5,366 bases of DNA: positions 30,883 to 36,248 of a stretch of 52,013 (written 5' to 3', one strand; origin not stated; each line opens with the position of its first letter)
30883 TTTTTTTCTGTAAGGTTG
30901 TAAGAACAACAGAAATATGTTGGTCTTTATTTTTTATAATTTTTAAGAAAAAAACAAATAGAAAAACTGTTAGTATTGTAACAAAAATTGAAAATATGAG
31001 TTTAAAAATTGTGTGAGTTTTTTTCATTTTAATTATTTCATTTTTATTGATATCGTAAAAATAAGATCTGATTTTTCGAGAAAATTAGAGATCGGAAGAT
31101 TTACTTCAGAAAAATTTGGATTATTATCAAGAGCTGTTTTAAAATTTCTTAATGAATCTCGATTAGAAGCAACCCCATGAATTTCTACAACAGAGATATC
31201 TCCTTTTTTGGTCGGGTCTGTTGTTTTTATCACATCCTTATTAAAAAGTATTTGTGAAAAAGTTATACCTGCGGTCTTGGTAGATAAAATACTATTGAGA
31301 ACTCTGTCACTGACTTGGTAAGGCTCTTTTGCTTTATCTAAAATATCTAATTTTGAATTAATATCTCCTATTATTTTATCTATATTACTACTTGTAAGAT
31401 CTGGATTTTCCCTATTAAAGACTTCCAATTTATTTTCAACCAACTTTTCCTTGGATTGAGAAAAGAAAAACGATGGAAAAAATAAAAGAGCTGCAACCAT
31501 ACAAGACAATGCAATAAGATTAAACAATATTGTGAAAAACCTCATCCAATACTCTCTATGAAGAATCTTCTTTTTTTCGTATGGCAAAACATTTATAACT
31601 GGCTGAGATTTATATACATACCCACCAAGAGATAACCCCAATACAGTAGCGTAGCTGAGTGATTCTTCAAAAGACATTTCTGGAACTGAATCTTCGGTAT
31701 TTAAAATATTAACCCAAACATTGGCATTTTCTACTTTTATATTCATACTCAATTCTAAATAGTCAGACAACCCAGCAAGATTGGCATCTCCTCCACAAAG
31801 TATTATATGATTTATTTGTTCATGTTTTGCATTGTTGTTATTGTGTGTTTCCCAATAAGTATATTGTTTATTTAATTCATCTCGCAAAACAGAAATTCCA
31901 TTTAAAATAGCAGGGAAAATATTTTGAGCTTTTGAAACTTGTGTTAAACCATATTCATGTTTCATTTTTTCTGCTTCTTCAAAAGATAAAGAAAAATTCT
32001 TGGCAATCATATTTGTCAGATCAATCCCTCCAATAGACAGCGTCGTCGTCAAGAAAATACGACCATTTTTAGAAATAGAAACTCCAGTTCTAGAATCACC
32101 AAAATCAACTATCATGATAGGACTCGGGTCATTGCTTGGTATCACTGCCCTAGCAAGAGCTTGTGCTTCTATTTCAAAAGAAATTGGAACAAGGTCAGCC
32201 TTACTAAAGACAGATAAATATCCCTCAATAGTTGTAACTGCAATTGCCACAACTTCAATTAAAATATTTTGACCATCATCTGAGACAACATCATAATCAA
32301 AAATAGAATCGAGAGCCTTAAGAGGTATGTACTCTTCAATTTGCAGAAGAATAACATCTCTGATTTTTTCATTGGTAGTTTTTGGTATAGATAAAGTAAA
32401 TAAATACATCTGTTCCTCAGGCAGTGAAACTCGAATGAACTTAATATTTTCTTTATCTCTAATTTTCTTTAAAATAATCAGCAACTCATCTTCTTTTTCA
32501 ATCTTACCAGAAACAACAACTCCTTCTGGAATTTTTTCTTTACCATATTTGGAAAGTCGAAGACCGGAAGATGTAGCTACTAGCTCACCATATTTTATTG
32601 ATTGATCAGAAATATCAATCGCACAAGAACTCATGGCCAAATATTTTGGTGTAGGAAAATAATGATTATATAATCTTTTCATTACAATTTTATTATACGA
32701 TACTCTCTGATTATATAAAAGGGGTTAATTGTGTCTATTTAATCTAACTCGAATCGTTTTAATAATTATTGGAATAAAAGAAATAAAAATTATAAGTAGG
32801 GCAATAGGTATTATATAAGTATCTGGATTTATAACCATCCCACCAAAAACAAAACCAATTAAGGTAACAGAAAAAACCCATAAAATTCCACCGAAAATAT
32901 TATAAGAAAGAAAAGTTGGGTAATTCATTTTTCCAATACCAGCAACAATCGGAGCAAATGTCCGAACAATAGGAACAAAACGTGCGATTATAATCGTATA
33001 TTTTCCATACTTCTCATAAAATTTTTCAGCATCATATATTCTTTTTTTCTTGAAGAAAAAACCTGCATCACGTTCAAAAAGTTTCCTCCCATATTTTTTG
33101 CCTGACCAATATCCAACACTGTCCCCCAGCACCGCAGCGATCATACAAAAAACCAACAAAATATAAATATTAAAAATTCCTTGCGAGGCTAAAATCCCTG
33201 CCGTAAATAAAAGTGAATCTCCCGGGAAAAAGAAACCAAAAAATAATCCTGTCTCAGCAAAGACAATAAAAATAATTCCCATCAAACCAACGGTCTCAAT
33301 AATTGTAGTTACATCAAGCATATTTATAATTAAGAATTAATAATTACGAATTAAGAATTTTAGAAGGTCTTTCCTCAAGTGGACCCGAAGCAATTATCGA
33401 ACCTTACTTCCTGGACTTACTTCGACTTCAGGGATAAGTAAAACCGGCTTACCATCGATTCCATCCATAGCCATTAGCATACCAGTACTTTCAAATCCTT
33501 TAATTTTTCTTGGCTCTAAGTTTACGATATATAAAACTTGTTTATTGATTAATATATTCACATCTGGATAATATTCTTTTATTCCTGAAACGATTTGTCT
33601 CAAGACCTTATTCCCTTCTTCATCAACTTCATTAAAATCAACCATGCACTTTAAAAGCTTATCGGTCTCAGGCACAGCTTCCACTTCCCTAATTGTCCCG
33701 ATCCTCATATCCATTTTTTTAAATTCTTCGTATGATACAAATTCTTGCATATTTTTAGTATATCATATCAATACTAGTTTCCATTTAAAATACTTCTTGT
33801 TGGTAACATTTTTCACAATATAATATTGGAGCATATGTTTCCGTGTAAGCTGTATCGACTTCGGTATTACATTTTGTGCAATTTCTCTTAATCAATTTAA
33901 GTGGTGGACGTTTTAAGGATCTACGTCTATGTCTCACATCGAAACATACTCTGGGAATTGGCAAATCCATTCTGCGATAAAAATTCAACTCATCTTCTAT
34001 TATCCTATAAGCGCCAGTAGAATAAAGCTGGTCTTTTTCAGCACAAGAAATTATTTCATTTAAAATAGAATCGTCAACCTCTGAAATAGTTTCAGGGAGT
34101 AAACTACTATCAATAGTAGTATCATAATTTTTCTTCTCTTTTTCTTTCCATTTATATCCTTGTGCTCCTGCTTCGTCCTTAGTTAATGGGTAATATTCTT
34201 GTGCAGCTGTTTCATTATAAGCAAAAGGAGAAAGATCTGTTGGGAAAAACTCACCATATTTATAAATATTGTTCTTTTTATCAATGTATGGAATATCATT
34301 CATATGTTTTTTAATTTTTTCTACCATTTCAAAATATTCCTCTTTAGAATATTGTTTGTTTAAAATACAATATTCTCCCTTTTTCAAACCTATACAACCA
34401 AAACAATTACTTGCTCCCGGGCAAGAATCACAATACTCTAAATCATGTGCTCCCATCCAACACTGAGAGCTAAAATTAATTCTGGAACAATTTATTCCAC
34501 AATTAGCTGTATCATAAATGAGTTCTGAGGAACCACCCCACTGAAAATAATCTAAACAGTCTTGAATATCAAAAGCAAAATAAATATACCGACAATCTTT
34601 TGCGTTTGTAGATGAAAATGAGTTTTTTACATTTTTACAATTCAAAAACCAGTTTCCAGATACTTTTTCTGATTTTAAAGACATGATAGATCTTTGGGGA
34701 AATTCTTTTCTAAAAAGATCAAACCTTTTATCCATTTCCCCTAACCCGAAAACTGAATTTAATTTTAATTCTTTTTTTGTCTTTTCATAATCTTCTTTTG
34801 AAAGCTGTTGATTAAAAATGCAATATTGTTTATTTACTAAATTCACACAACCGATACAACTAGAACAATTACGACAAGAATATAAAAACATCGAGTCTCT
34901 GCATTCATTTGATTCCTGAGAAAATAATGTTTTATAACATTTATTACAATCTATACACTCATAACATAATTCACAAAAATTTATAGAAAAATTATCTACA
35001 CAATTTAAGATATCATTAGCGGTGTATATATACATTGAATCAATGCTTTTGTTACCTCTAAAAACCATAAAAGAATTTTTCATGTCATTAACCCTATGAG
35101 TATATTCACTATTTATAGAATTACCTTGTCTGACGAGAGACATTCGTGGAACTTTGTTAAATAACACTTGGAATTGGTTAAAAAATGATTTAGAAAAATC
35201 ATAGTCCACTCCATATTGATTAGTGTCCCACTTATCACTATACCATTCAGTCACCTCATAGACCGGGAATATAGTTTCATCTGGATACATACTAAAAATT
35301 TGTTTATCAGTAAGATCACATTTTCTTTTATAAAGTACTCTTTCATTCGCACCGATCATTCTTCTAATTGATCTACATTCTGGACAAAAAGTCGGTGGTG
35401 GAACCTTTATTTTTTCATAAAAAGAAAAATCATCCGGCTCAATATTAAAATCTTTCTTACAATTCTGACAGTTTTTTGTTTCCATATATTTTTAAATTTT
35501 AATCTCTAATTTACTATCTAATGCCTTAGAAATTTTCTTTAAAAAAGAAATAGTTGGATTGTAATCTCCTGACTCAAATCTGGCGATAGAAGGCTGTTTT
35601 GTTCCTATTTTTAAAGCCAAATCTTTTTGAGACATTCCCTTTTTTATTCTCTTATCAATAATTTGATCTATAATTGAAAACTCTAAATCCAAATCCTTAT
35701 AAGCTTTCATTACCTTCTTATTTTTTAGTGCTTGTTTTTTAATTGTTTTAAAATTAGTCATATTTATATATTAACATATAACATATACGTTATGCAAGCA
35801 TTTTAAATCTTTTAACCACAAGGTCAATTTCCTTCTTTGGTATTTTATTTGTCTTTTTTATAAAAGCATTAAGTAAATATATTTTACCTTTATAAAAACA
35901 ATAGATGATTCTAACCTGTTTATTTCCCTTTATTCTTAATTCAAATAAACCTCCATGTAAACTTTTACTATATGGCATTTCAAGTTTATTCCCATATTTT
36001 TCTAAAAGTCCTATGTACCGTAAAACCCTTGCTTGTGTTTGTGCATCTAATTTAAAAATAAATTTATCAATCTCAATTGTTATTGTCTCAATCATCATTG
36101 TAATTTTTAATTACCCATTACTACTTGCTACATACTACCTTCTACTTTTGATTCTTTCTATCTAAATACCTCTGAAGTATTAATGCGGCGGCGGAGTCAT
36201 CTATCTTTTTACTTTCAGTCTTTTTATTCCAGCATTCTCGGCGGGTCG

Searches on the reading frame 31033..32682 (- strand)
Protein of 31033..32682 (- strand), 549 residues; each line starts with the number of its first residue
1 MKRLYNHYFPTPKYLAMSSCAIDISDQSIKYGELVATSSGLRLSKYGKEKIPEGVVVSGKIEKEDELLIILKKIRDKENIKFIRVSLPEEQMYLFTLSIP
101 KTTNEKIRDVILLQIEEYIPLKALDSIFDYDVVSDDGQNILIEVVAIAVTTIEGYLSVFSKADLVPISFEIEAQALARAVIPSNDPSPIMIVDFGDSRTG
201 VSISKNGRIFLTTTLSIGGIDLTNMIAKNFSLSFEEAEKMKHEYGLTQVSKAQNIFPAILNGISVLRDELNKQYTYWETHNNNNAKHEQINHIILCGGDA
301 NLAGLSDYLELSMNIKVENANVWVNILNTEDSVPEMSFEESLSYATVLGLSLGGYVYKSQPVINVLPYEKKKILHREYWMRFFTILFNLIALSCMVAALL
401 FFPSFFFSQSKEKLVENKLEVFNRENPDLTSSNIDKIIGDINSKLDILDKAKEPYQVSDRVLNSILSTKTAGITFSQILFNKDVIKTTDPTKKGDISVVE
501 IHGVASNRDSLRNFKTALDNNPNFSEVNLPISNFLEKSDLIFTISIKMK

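Call 73: search_protein_families(library=pfam, proteins=[window:31033-32682:-], max_evalue=0.0001)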
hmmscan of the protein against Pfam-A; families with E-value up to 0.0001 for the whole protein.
window:31033-32682:- (549 aa): 3 families
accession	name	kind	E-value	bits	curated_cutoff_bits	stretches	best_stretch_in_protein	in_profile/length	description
PF11104.14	PilM_2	-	1.7e-31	109.8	27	1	22-352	2-337/340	Type IV pilus assembly protein PilM;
PF14450.12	FtsA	-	3.7e-12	47.1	31.8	1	191-349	2-127/127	Cell division protein FtsA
PF06723.19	MreB_Mbl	-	4.5e-05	22.9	27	0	179-251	137-215/327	MreB/Mbl protein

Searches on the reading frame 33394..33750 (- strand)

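Call 25: search_protein_families(library=pfam, proteins=[window:33394-33750:-], max_evalue=0.001)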
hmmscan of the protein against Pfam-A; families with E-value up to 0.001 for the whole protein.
window:33394-33750:- (118 aa): 1 family
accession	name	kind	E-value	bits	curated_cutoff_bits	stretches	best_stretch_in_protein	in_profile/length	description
PF01588.26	tRNA_bind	-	1.7e-22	79.8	27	1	15-116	1-96/96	Putative tRNA binding domain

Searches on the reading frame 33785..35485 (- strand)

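Call 4: search_protein_families(library=pfam, proteins=[window:33785-35485:-], max_evalue=1)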
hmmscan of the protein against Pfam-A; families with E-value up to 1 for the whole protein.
window:33785-35485:- (566 aa): 1 family
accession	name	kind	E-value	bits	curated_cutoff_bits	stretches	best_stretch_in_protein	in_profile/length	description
PF02596.20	DUF169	-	0.0071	16.6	27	1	353-415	59-115/209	Uncharacterised ArCR, COG2043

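Call 5: search_protein_families(library=ncbifam, proteins=[window:33785-35485:-], max_evalue=1)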
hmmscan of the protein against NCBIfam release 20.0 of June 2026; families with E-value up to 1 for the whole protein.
window:33785-35485:- (566 aa): 1 family
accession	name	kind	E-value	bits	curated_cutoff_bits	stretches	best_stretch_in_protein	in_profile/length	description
NF052378.1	LM5578_1851_RR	equivalog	0.077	12.8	150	1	202-272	74-145/158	LM5578_1851 family response regulator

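Call 32: search_protein_families(library=padloc, proteins=[window:33785-35485:-], max_evalue=1)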
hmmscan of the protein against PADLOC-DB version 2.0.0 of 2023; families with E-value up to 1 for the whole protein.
window:33785-35485:- (566 aa): 0 families

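Call 33: search_protein_families(library=phrogs, proteins=[window:33785-35485:-], max_evalue=1)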
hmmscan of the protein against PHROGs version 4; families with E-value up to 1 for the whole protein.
window:33785-35485:- (566 aa): 5 families
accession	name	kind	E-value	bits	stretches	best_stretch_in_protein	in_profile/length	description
phrog_15341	-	unknown function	0.0018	18.7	2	156-218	30-89/276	-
phrog_36288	-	unknown function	0.078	14.8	1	358-400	20-61/100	-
phrog_20314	-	unknown function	0.098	13.8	1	353-409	61-117/121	-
phrog_9336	-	unknown function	0.23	12.2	1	20-58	155-192/198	-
phrog_3776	-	unknown function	0.26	12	1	402-448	38-84/143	-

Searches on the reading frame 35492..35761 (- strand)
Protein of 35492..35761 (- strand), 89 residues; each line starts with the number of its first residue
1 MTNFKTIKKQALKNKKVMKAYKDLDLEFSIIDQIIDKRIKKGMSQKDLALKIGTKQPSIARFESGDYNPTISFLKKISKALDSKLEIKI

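Call 25: search_protein_families(library=pfam, proteins=[window:35492-35761:-], max_evalue=0.001)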
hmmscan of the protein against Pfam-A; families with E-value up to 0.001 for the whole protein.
window:35492-35761:- (89 aa): 4 families
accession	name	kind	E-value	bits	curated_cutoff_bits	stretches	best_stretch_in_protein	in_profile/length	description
PF01381.28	HTH_3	-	2e-15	57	23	1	36-86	3-53/55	Helix-turn-helix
PF12844.13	HTH_19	-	2.3e-06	27.9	30.2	1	38-82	8-52/64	Helix-turn-helix domain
PF13443.12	HTH_26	-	2e-05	25.2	22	1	39-84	7-53/63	Cro/C1-type HTH DNA-binding domain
PF13560.12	HTH_31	-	0.00041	21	27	1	38-81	10-54/64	Helix-turn-helix domain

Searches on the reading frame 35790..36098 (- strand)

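Call 25: search_protein_families(library=pfam, proteins=[window:35790-36098:-], max_evalue=0.001)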
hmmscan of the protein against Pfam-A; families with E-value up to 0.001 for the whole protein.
window:35790-36098:- (102 aa): 1 family
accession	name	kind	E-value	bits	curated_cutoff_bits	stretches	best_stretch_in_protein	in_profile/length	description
PF05973.20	Gp49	-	4.6e-24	84.7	23.9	1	12-99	1-90/90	Phage derived protein Gp49-like (DUF891)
